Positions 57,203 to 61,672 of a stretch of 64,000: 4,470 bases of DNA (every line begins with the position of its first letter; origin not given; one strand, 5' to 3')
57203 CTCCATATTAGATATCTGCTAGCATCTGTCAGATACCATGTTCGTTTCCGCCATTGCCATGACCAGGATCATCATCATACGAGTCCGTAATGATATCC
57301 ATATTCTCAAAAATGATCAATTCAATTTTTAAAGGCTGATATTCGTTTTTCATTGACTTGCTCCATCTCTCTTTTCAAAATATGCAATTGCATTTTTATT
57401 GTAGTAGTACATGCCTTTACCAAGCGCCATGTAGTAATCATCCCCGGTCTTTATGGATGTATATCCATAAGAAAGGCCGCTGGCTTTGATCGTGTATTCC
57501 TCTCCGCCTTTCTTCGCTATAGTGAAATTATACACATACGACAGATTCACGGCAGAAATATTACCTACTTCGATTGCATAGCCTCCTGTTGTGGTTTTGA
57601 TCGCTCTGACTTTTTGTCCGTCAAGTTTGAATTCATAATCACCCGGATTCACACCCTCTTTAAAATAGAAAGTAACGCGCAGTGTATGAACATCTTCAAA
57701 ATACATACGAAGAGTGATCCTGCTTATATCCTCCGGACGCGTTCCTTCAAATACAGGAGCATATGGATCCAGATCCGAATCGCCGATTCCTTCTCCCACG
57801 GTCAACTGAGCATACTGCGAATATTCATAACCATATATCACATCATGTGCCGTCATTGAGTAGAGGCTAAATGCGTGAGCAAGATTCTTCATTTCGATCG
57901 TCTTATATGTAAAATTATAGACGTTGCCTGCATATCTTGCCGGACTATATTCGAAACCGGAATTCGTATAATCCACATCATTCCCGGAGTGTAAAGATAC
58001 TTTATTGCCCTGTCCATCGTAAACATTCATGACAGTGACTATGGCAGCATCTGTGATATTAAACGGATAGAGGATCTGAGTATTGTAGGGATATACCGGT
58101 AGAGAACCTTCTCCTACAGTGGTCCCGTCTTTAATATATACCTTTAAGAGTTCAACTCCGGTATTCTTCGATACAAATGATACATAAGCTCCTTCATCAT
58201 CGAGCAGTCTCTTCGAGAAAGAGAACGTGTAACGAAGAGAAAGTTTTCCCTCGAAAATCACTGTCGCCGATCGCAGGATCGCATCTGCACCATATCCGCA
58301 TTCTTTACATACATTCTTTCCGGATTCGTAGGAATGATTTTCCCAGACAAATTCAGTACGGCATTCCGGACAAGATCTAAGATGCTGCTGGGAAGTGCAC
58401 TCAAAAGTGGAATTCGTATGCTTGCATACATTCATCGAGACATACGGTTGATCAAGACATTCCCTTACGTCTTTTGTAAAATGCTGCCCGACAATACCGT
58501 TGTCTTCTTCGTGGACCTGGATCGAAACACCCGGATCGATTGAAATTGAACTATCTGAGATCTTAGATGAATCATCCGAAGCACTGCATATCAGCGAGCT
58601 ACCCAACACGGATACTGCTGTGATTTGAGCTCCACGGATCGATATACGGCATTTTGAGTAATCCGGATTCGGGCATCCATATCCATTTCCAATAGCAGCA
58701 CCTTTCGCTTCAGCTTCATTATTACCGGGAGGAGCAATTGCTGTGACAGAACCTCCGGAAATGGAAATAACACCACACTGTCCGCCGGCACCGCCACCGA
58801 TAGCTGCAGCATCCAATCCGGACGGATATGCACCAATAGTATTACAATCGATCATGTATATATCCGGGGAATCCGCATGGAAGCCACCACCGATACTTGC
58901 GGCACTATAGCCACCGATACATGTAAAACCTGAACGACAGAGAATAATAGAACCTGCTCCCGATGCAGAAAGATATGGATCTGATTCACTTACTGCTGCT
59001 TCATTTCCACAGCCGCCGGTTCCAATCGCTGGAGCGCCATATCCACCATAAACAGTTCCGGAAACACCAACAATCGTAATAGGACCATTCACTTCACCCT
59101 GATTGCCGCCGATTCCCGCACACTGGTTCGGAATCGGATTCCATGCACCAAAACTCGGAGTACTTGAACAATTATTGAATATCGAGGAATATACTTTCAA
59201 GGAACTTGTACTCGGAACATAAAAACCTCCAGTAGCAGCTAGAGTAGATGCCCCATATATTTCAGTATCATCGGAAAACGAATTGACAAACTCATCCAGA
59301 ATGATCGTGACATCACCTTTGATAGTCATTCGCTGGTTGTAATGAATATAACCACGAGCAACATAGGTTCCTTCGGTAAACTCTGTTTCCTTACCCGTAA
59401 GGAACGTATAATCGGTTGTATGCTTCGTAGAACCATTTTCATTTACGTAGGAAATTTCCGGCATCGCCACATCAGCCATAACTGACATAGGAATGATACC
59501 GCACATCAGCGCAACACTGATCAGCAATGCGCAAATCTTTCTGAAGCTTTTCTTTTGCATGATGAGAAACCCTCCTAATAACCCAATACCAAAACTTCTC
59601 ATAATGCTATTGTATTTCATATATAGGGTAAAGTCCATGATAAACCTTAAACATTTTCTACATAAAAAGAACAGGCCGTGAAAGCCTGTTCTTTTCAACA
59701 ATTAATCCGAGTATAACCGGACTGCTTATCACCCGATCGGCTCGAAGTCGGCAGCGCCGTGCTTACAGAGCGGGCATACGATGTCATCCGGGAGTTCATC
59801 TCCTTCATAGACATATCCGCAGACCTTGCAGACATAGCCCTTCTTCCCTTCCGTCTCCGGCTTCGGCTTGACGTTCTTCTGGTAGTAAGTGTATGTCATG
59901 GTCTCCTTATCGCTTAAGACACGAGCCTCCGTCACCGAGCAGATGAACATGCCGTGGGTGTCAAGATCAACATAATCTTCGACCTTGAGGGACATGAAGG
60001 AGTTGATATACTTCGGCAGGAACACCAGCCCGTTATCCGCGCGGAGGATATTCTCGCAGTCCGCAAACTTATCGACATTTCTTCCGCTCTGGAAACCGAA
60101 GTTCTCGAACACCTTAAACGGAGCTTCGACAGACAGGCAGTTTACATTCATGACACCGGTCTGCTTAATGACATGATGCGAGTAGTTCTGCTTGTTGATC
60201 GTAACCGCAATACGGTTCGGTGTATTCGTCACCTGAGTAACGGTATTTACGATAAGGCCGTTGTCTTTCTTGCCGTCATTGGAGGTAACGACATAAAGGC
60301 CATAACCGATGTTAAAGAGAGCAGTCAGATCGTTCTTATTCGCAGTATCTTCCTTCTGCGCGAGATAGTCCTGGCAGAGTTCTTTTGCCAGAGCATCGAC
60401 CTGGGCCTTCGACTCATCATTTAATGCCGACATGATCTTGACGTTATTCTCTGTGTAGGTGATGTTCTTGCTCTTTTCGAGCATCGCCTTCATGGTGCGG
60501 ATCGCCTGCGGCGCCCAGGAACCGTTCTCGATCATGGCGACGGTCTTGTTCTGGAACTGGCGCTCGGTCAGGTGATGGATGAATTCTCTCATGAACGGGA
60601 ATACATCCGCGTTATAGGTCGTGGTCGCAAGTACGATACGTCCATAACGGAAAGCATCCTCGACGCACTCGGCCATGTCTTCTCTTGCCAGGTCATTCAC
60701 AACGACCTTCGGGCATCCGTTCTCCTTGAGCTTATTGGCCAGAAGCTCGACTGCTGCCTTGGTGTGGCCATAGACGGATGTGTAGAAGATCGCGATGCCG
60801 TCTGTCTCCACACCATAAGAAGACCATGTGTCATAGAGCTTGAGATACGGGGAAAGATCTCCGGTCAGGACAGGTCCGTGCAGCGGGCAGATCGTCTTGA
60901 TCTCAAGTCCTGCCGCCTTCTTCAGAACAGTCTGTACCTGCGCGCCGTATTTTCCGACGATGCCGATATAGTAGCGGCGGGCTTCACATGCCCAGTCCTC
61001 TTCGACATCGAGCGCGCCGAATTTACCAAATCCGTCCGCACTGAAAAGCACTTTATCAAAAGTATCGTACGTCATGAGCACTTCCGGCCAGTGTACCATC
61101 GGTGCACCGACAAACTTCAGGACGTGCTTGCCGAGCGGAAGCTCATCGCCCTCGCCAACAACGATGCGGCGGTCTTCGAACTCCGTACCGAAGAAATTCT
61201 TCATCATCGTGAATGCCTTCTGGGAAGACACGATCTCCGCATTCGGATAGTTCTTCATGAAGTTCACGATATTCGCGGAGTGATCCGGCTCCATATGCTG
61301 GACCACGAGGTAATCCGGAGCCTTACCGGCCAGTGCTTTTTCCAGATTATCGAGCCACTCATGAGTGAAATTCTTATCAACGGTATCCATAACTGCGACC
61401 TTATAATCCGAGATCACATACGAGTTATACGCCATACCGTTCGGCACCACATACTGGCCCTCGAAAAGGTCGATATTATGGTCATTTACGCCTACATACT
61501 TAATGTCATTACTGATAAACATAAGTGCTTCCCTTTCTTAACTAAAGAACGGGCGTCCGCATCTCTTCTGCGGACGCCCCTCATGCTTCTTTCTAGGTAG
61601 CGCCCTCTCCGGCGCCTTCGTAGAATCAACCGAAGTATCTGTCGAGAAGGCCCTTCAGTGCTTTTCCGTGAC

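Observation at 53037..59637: Tandem duplication of an uncharacterised module: Gly-rich beta-helix exoprotein / tiny acidic ORF / anchored disordered protein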

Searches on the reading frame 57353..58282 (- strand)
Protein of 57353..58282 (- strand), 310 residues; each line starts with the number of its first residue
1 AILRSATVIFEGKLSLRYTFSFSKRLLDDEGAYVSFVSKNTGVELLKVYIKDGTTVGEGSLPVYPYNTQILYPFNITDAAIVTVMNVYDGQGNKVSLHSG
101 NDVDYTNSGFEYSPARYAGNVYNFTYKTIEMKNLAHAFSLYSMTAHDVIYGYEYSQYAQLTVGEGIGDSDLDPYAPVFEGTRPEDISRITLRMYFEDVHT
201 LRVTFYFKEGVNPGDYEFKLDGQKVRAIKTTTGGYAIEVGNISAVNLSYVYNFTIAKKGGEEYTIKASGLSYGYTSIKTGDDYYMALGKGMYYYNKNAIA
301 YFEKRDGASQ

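Call 33: find_related_loci(query=A5, collection=genome_contigs, flank=8000)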
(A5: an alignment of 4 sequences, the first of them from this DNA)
Query A5 (310 aa) in genome_contigs; peptide patterns used: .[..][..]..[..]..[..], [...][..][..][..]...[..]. (x = any residue, [..] = any of these).
90 stretches matched a pattern; 2 encode a relative of the query (tblastn E <= 1e-3); 2 distinct loci.
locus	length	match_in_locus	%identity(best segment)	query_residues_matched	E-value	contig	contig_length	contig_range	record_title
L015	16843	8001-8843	32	10-306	1e-34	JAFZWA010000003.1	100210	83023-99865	MAG: Clostridiales bacterium isolate RGIG8149 Water_buffalos_Rumen-3__c42045, whole genome shotgun sequence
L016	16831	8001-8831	33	12-298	2e-34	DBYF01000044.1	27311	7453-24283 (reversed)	MAG TPA_asm: Mageeibacillus sp. UBA1193 UBA1193_contig_5811, whole genome shotgun sequence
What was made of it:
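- Closest known: Anchoring of secreted proteins through a separately encoded anchored partner. Same: Family members are found in the same habitat: one named relative is a buffalo-rumen MAG (call 33).
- Tried and rejected: With a narrower alignment, the single genome_contigs scan returned only 2 species representatives, both from the same clade (call 33).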

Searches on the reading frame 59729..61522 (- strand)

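Call 3: search_protein_families(library=pfam, proteins=[window:59729-61522:-], max_evalue=0.1)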
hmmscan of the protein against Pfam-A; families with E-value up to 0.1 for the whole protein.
window:59729-61522:- (597 aa): 7 families
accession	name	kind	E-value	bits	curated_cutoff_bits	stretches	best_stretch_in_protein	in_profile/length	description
PF01613.24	Flavin_Reduct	-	1.8e-29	103.3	27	1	405-552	4-150/153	Flavin reductase like domain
PF19583.5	ODP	-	1.9e-16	61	27.2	1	32-216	3-194/194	ODP family beta lactamase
PF21349.2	RUBY_RBDX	-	5.6e-12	45.3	26.5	1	563-594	1-30/30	Rubrerythrin, rubredoxin-like domain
PF12724.12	Flavodoxin_5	-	3.2e-06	27.9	27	1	245-348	2-100/145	Flavodoxin domain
PF00258.30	Flavodoxin_1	-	1.2e-05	25.9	25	1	245-350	1-115/143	Flavodoxin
PF00753.33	Lactamase_B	-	1.8e-05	25.2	22.7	1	57-180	33-162/196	Metallo-beta-lactamase superfamily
PF13320.12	GH123_cat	-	0.0011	18.9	23.1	1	296-375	124-197/324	Glycoside hydrolase 123, catalytic domain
